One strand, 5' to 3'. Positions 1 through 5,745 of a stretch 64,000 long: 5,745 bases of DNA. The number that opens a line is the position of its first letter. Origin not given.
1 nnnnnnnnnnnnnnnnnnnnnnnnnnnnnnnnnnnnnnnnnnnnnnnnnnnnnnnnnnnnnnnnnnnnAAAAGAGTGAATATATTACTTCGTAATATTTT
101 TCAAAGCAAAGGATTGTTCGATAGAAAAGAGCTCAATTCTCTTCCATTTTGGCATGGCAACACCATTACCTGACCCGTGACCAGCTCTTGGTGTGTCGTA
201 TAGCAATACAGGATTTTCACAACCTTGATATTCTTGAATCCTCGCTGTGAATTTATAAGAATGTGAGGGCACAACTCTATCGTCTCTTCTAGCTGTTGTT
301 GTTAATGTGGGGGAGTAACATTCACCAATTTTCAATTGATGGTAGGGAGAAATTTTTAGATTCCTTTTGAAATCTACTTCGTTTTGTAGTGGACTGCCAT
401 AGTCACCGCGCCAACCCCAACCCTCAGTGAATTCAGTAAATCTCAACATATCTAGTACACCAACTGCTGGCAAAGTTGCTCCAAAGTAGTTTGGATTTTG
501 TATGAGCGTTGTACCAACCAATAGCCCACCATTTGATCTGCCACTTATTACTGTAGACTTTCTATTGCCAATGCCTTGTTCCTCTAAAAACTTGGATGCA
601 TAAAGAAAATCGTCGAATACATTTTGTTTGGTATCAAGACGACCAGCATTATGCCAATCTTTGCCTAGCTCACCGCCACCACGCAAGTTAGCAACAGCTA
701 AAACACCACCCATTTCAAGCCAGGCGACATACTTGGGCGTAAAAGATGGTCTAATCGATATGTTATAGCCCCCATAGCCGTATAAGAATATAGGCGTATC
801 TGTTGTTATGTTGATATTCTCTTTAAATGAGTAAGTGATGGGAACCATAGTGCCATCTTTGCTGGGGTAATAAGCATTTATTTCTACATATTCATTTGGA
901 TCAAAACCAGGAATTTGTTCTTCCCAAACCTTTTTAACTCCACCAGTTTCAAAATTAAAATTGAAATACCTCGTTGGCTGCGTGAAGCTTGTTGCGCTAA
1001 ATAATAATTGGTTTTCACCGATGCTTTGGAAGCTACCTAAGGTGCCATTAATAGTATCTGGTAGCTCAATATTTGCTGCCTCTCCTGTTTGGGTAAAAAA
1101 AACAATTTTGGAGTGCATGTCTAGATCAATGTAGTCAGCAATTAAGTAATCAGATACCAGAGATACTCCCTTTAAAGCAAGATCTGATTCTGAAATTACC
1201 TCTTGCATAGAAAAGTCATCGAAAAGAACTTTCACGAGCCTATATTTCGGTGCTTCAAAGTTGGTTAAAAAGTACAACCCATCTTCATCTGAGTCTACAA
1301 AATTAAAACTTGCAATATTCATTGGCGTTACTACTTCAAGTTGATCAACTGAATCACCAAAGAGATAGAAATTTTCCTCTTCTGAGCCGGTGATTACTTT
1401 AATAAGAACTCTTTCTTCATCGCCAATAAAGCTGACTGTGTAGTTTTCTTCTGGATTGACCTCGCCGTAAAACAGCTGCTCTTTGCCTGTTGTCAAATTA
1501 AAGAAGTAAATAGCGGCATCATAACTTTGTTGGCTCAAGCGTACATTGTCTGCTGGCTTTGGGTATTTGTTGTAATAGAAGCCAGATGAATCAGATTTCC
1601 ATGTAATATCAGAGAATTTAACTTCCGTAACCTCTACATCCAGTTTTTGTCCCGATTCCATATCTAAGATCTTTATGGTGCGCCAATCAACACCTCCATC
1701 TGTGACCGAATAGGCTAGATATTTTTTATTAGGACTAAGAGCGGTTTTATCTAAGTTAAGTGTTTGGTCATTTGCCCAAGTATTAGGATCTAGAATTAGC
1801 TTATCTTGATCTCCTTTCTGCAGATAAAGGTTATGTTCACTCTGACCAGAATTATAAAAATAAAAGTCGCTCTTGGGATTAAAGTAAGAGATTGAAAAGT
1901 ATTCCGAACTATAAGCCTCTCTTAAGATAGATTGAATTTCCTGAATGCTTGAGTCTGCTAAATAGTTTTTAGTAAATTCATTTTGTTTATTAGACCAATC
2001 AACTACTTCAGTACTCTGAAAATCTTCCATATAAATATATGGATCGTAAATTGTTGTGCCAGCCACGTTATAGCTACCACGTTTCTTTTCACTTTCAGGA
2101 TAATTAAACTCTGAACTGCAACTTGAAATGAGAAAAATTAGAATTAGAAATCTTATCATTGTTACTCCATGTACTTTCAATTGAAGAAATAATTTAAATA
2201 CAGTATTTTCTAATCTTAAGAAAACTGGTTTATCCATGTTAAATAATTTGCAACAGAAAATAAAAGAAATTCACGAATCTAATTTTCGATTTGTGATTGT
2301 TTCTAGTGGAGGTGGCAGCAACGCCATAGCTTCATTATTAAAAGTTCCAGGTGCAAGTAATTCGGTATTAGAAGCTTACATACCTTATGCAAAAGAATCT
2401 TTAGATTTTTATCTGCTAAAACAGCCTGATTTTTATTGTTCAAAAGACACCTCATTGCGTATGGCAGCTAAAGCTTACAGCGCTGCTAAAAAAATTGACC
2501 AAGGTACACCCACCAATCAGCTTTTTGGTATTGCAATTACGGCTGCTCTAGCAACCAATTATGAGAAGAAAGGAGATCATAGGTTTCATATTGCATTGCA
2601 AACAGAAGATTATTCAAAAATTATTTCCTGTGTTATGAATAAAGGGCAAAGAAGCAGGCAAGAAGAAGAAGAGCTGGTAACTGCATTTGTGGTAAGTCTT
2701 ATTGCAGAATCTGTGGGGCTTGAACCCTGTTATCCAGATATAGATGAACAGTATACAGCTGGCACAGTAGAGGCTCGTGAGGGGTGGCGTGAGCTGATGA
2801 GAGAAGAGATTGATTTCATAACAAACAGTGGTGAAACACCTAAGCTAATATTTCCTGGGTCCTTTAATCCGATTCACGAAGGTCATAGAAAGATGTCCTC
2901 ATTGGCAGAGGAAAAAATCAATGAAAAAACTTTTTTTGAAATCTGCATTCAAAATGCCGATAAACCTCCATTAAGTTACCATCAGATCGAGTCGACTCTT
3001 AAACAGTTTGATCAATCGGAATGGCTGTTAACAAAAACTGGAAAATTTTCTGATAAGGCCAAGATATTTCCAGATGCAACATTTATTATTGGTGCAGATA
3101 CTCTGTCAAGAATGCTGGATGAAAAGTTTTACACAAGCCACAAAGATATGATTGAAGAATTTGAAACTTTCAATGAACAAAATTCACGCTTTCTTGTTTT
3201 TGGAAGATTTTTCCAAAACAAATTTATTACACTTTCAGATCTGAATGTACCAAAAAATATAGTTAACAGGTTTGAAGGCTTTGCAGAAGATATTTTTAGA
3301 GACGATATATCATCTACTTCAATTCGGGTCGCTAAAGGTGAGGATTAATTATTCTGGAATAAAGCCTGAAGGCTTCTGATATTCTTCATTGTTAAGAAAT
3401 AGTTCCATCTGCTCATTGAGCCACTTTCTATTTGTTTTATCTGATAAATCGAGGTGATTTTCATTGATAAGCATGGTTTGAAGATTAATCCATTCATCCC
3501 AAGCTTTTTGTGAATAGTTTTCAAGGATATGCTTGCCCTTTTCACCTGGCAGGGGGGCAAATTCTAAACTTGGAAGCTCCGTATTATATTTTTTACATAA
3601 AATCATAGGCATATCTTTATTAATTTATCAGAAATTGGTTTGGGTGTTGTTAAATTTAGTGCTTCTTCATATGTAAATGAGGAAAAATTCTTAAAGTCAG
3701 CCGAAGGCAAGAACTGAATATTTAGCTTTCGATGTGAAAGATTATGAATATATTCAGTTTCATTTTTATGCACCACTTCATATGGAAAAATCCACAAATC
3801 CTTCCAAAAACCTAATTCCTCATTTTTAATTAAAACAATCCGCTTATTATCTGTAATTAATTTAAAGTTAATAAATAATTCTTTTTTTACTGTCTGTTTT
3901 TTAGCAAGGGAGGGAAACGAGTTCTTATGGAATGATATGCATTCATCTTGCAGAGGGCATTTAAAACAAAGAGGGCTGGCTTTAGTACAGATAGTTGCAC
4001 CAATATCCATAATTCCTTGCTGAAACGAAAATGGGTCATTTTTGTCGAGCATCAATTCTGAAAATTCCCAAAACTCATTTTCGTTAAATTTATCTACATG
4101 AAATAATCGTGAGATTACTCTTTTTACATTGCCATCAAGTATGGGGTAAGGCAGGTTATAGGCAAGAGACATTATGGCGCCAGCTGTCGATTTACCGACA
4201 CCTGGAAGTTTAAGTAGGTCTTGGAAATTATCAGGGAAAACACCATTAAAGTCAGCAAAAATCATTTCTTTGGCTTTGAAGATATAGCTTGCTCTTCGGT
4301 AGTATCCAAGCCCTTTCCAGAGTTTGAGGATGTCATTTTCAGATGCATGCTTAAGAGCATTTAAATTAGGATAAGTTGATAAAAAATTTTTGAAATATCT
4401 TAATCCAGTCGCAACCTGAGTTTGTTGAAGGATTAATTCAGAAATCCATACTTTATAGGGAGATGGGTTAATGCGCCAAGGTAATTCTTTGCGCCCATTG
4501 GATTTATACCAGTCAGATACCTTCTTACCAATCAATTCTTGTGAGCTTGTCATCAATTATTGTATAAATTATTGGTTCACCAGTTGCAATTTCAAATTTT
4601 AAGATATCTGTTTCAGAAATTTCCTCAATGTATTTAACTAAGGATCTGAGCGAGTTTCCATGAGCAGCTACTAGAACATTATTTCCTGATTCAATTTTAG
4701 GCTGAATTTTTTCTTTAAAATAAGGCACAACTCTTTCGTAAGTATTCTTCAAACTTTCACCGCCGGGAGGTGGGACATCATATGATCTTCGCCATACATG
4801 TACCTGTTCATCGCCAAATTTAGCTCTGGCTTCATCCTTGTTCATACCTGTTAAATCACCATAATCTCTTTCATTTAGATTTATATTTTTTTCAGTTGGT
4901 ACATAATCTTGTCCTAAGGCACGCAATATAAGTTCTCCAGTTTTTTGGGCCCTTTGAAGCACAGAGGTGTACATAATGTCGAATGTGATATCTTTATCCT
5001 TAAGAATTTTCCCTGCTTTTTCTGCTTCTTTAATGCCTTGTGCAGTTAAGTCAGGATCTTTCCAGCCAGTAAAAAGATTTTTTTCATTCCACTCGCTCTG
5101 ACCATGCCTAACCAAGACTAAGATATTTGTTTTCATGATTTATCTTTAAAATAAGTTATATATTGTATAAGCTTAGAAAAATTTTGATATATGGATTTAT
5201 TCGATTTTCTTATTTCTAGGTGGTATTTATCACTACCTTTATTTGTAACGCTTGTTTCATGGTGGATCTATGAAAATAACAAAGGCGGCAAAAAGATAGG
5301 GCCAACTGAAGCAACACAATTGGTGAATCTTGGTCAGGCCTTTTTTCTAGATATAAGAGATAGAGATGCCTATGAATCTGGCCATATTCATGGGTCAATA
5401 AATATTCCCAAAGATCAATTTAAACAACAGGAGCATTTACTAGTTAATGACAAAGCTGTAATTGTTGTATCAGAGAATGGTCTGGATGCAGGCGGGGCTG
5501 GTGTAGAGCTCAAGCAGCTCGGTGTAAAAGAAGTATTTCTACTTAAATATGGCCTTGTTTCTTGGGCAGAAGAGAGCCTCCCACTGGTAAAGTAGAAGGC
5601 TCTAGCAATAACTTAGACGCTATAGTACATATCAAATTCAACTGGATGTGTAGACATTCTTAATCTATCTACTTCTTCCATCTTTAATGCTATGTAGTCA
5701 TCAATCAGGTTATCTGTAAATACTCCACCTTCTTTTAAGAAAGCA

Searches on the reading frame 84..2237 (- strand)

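Call 6: search_protein_families(library=ncbifam, proteins=[window:84-2237:-])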
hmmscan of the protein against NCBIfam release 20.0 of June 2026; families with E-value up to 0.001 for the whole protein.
window:84-2237:- (717 aa): 1 family
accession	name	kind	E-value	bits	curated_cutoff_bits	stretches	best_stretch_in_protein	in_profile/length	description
NF007511.0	PRK10115.1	equivalog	4.3e-44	151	1313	1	56-692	12-657/686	oligopeptidase B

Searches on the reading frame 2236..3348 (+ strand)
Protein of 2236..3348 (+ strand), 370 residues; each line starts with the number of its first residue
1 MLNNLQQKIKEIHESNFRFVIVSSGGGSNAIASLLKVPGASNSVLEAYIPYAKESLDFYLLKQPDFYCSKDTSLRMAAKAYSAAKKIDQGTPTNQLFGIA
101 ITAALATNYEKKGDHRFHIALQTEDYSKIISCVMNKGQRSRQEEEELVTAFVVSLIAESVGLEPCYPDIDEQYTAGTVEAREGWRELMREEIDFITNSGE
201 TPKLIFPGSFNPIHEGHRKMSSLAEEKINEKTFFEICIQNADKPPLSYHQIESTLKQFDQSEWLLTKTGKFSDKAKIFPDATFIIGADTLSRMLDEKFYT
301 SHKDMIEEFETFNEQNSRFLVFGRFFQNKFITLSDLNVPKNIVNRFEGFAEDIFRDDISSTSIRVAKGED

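Call 6: search_protein_families(library=ncbifam, proteins=[window:2236-3348:+])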
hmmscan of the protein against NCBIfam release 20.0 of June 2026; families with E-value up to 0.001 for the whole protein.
window:2236-3348:+ (370 aa): 3 families
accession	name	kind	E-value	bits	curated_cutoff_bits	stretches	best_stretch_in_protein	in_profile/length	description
TIGR00482.1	TIGR00482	equivalog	1.7e-06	28.2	112.45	0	205-250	1-44/194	nicotinate (nicotinamide) nucleotide adenylyltransferase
NF005519.0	PRK07152.1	equivalog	0.00011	21.3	315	1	205-232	5-32/361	nicotinate-nucleotide adenylyltransferase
TIGR00125.1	cyt_tran_rel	domain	0.00015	21.9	27.7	1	205-232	3-29/65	adenylyltransferase/cytidyltransferase family protein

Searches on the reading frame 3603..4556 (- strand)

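Call 6: search_protein_families(library=ncbifam, proteins=[window:3603-4556:-])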
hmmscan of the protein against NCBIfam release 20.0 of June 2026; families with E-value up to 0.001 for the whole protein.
window:3603-4556:- (317 aa): 6 families
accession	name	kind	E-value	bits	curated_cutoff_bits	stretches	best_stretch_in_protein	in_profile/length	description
TIGR01084.1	mutY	equivalog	2.5e-85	286.4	286.5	1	11-264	4-267/277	A/G-specific adenine glycosylase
NF008132.0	PRK10880.1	equivalog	5.5e-78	262.5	427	1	9-281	7-283/351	A/G-specific adenine glycosylase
NF010488.0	PRK13910.1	equivalog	8e-36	123.9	471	1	43-247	3-207/290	adenine-specific DNA glycosylase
TIGR01083.1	nth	equivalog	3.9e-20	72.3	211.7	1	23-197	20-192/192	endonuclease III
NF053634.1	MonDNAglycDR2438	equivalog_domain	8.3e-09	35.3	400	1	109-214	105-214/219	monofunctional DNA glycosylase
NF007978.0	PRK10702.1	equivalog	3.3e-06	26.8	405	1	32-206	28-203/211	endonuclease III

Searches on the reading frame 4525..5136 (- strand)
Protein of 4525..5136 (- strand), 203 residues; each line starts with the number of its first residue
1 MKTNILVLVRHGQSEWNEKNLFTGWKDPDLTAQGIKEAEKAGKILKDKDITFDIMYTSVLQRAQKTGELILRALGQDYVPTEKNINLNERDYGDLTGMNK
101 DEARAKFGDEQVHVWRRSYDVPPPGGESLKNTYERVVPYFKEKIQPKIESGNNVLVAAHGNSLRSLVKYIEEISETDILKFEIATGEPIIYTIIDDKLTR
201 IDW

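Call 6: search_protein_families(library=ncbifam, proteins=[window:4525-5136:-])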
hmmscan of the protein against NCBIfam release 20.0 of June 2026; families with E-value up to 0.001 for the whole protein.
window:4525-5136:- (203 aa): 20 families
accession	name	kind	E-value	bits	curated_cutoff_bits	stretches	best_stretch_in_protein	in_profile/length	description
NF002339.0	PRK01295.1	equivalog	2.8e-92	307.9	316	1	4-196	3-195/206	2,3-bisphosphoglycerate-dependent phosphoglycerate mutase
TIGR01258.1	pgm_1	subfamily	4.3e-81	271.9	81.7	2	6-124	3-121/245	2,3-bisphosphoglycerate-dependent phosphoglycerate mutase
NF010713.0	PRK14115.1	equivalog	7e-80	267.9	305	2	5-124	3-122/248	2,3-diphosphoglycerate-dependent phosphoglycerate mutase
NF010717.0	PRK14119.1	equivalog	2.6e-73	246.3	378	2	6-124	4-122/228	2,3-diphosphoglycerate-dependent phosphoglycerate mutase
NF010714.0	PRK14116.1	equivalog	7.8e-72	241.5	401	2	6-124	4-122/229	2,3-diphosphoglycerate-dependent phosphoglycerate mutase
NF010716.0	PRK14118.1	equivalog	1.2e-69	234.1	409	2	6-124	3-121/227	2,3-diphosphoglycerate-dependent phosphoglycerate mutase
NF010718.0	PRK14120.1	equivalog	1.4e-69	234.2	366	2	2-124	3-125/249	phosphoglyceromutase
NF002217.0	PRK01112.1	equivalog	1.9e-69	233.5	320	2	77-199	99-221/228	2,3-bisphosphoglycerate-dependent phosphoglycerate mutase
NF010715.0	PRK14117.1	equivalog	2e-66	223.8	421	2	6-124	4-122/230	phosphoglycerate mutase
TIGR03162.1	ribazole_cobC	equivalog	9e-29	100.1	162.9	1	6-187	1-172/176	alpha-ribazole phosphatase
NF005567.0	PRK07238.1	equivalog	3.9e-25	89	326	1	5-170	179-337/378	bifunctional RNase H/acid phosphatase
NF045917.1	PhserinePhPspA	equivalog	4.9e-23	81.9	350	1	6-195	4-183/211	phosphoserine phosphatase PspA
NF011580.0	PRK15004.1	equivalog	7.2e-21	75.1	250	1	6-187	3-177/203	adenosylcobalamin/alpha-ribazole phosphatase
NF009993.0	PRK13462.1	equivalog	4.6e-15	55.8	226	1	3-184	5-172/203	acid phosphatase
NF038349.1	dPGM_arch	equivalog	5.5e-15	55.8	225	1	7-184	2-162/194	2,3-diphosphoglycerate-dependent phosphoglycerate mutase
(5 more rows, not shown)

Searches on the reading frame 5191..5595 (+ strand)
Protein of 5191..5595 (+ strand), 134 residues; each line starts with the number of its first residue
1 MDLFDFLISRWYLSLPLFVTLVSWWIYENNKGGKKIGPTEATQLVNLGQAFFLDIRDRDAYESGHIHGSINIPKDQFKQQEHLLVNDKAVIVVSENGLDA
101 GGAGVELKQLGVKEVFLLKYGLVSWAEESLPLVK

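Call 6: search_protein_families(library=ncbifam, proteins=[window:5191-5595:+])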
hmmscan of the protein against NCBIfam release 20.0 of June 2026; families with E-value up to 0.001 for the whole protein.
window:5191-5595:+ (134 aa): 7 families
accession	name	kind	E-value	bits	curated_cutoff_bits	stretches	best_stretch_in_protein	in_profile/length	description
NF006444.0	PRK08762.1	equivalog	3.4e-10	39.1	449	1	33-133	14-115/387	molybdopterin-synthase adenylyltransferase MoeB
NF001195.0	PRK00162.1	equivalog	2.6e-09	37.3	102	1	34-131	5-102/108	thiosulfate sulfurtransferase GlpE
NF005902.0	PRK07878.1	equivalog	1.9e-08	33.6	647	1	33-128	286-384/392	adenylyltransferase/sulfurtransferase MoeZ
NF045521.1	rhoda_near_glyco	subfamily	7.2e-07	29.1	145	1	48-133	30-116/144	rhodanese homology domain-containing protein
NF001133.1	PRK00142.1-1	equivalog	1.2e-05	25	170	1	27-128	99-206/229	oxygen-dependent tRNA uridine(34) hydroxylase TrhO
NF007627.0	PRK10287.1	equivalog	1.5e-05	25.1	102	1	50-115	21-88/104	thiosulfate sulfurtransferase PspE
TIGR02981.1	phageshock_pspE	exception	7.3e-05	23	126.3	1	50-113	19-84/101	thiosulfate sulfurtransferase PspE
